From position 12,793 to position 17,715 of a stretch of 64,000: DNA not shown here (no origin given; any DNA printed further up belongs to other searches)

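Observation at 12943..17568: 1541-aa single-polypeptide fusion of an unknown module, a DyP heme peroxidase, a P450-like module and an SGNH lipase/esterase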

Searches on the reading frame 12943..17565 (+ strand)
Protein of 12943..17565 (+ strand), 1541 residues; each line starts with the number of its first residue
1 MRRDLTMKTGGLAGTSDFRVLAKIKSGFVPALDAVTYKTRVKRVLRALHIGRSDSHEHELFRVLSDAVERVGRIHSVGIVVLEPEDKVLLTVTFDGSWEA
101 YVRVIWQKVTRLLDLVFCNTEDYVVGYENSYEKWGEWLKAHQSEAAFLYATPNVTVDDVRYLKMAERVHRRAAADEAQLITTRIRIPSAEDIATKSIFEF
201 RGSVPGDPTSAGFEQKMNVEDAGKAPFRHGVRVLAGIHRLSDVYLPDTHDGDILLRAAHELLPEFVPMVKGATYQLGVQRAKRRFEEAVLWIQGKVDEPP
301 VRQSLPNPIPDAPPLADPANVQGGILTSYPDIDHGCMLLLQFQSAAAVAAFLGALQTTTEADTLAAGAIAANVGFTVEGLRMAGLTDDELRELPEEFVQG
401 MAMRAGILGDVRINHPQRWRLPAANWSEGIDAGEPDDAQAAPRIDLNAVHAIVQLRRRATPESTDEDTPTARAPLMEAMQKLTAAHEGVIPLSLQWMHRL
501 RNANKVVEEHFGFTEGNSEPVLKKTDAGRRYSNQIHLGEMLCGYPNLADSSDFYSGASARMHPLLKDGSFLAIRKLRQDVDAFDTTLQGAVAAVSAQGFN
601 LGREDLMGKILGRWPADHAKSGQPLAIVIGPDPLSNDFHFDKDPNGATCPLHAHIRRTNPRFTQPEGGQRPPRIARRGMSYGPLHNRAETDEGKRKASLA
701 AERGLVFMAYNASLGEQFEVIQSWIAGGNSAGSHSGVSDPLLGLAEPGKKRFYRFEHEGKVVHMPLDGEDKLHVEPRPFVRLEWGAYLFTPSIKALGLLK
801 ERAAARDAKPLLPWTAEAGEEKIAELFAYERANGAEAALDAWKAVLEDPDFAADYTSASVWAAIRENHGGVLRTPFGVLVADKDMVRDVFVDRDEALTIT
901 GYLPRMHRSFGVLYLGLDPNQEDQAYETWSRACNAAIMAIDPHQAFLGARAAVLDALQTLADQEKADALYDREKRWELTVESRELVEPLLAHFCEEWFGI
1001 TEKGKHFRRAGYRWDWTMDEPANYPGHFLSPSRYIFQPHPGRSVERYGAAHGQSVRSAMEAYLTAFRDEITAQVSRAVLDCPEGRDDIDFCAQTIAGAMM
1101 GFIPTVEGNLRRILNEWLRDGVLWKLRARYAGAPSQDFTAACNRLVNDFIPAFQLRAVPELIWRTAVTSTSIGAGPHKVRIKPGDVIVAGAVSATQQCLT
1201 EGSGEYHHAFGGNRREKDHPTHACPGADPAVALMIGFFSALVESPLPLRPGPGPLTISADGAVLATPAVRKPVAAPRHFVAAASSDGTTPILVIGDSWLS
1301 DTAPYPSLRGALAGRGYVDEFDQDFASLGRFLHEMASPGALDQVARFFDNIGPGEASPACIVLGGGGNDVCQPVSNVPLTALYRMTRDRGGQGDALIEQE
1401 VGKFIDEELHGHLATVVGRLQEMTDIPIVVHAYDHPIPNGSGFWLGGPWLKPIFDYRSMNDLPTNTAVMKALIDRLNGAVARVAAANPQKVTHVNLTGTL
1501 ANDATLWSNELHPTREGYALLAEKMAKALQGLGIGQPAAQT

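Call 4: search_protein_families(library=pfam, proteins=[window:12943-17565:+], max_evalue=1)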
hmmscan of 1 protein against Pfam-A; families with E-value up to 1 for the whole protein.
window:12943-17565:+ (1541 aa): 4 families
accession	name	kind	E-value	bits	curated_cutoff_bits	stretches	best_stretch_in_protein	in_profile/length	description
PF13472.12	Lipase_GDSL_2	-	6.8e-09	36.9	32.9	1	1313-1520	18-178/178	GDSL-like Lipase/Acylhydrolase family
PF20628.3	Dyp_perox_C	-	4.2e-06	27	20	1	565-727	34-139/166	Dyp-type peroxidase, C-terminal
PF00657.28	Lipase_GDSL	-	0.0077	16.8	23.6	1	1332-1524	44-207/208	GDSL-like Lipase/Acylhydrolase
PF21105.3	DyP_N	-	0.12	12.9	27.5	1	365-419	63-113/163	DyP dimeric alpha+beta barrel domain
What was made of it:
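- On DyP-type peroxidase (Pfam PF20628/PF21105; TIGR01413): PF20628 scores 27.0 bits against a cut-off of 20 (call 4).
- Checked: DyP: Pfam Dyp_perox_C scores 27 bits against a cut-off of 20 (call 4). SGNH: Lipase_GDSL_2 scores 36.9 bits against a cut-off of 32.9 (call 4).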

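Call 5: search_protein_families(library=ncbifam, proteins=[window:12943-17565:+], max_evalue=1)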
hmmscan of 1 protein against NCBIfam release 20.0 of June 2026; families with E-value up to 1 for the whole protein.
window:12943-17565:+ (1541 aa): 2 families
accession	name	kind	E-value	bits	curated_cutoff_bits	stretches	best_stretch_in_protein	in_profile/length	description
TIGR01413.1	Dyp_perox_fam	superfamily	6.8e-20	71.6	100.5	1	506-796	141-323/323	Dyp-type peroxidase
TIGR01412.1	tat_substr_1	equivalog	0.00018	20.5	428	1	566-725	265-384/420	iron uptake transporter deferrochelatase/peroxidase subunit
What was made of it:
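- On DyP-type peroxidase (Pfam PF20628/PF21105; TIGR01413): TIGR01413 gives E 6.8e-20 but 71.6 bits against a cut-off of 100.5, so it is not met (call 5).
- Checked: TIGR01413 gives E 7e-20 but is below its cut-off (call 5).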

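Call 6: search_solved_structures(query=window:12943-17565:+, max_evalue=1, show_alignments=2)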
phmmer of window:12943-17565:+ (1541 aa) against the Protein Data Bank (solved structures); distinct sequences matched with E-value up to 1: 21.
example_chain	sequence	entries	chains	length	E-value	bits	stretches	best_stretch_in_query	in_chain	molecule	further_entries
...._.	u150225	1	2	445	7.4e-24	86.4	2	510-801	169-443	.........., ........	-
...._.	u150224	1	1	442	3.1e-23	84.4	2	535-801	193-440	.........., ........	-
4g2c_A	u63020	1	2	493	2.6e-22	81.3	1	500-746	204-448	DyP2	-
7anv_A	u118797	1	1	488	7.7e-20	73.1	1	500-796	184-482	ancestral D-type dye decolorizing peroxidase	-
6fsk_A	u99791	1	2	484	1.1e-15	59.4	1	506-796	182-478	DyP-type peroxidase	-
6fsl_A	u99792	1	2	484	1.8e-15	58.6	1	506-796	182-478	DyP-type peroxidase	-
2d3q_A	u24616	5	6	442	1.2e-14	55.9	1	503-733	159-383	Decolorizing Peroxidase | DyP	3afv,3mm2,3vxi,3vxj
4uzi_A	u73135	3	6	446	1.3e-14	55.7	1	499-797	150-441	DYE-DECOLORIZING PEROXIDASE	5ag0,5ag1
4au9_A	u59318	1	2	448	1.3e-14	55.7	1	499-797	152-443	DYP-TYPE PEROXIDASE I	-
4w7j_A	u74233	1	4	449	1.4e-14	55.7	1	499-797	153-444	Dye-decolorizing peroxidase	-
4w7k_A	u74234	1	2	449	1.5e-14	55.6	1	499-797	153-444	Dye-decolorizing peroxidase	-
3mm1_A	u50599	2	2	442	2.2e-14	55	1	503-733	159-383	DyP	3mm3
4w7l_A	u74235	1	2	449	2.5e-14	54.9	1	500-797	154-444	Dye-decolorizing peroxidase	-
4w7m_A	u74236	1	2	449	2.8e-14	54.7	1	499-797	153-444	Dye-decolorizing peroxidase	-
4w7n_A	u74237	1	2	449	3.1e-14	54.5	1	499-797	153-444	Dye-decolorizing peroxidase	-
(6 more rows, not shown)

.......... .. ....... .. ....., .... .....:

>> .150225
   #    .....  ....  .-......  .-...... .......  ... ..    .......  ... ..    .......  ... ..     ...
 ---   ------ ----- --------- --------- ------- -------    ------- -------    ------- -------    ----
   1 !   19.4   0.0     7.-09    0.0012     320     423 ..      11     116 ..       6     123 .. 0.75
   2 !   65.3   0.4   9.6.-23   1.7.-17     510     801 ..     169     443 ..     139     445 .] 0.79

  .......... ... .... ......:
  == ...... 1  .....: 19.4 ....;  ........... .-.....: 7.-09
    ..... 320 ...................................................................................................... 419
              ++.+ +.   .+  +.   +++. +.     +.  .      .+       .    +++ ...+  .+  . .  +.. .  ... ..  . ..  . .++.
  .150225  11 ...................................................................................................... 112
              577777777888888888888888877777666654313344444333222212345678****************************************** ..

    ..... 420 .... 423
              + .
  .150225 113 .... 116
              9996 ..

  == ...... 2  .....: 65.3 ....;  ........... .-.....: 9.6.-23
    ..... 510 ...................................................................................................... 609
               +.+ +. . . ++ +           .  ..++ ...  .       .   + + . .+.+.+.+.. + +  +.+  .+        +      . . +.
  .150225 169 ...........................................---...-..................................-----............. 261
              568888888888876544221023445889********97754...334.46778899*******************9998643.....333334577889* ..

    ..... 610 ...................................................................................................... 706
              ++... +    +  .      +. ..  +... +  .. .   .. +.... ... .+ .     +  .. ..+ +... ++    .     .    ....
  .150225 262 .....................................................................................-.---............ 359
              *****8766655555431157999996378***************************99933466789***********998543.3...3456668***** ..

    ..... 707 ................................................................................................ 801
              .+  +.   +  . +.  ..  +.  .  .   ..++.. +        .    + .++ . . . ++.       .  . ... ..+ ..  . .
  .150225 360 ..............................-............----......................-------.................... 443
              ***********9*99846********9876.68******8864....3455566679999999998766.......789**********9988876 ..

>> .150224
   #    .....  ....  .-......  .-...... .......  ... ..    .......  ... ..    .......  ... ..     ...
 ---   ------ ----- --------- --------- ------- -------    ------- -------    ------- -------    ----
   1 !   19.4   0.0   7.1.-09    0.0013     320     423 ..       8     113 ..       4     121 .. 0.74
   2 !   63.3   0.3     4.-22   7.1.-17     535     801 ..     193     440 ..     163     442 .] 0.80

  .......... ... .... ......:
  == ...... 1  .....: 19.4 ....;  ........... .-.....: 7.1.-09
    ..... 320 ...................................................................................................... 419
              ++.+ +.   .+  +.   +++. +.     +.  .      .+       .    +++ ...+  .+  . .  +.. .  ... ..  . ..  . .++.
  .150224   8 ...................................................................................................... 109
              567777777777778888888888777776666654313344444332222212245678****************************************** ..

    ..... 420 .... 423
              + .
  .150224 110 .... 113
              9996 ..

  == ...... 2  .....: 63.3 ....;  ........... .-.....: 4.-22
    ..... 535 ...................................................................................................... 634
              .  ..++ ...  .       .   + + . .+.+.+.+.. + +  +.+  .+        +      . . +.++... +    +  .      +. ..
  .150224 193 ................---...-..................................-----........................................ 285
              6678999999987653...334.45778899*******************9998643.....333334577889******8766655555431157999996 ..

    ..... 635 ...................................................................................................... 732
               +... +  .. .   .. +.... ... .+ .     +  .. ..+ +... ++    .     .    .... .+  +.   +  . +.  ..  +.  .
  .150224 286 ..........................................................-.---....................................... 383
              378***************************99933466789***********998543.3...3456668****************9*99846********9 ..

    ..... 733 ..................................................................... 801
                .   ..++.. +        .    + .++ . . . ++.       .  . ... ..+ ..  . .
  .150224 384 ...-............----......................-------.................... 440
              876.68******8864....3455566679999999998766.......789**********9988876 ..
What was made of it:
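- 13879..15351 (+): Module 2 (aa 313-803): a complete DyP-type heme peroxidase, closest to C/D-type (class V) DyPs. Proximal His654 is at codon 14902-14904. The other key residues are Arg676/Arg677 and the distal acid Glu515 in GFTEG. Calls 4, 5, 6.
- On DyP-type peroxidase (Pfam PF20628/PF21105; TIGR01413): PDB DyPs reach E down to 7.4e-24 over both halves (call 6).
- Checked: PDB DyPs (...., 4g2c, 7anv) reach E down to 7e-24 and cover aa 320-423 and 510-801 (call 6).
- DyPs are bona fide peroxide-consuming peroxidases, and the closest PDB relatives are all annotated as peroxidases (call 6). DyPs are best known for oxidising dyes, phenolics and lignin-model compounds (PDB names in call 6).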
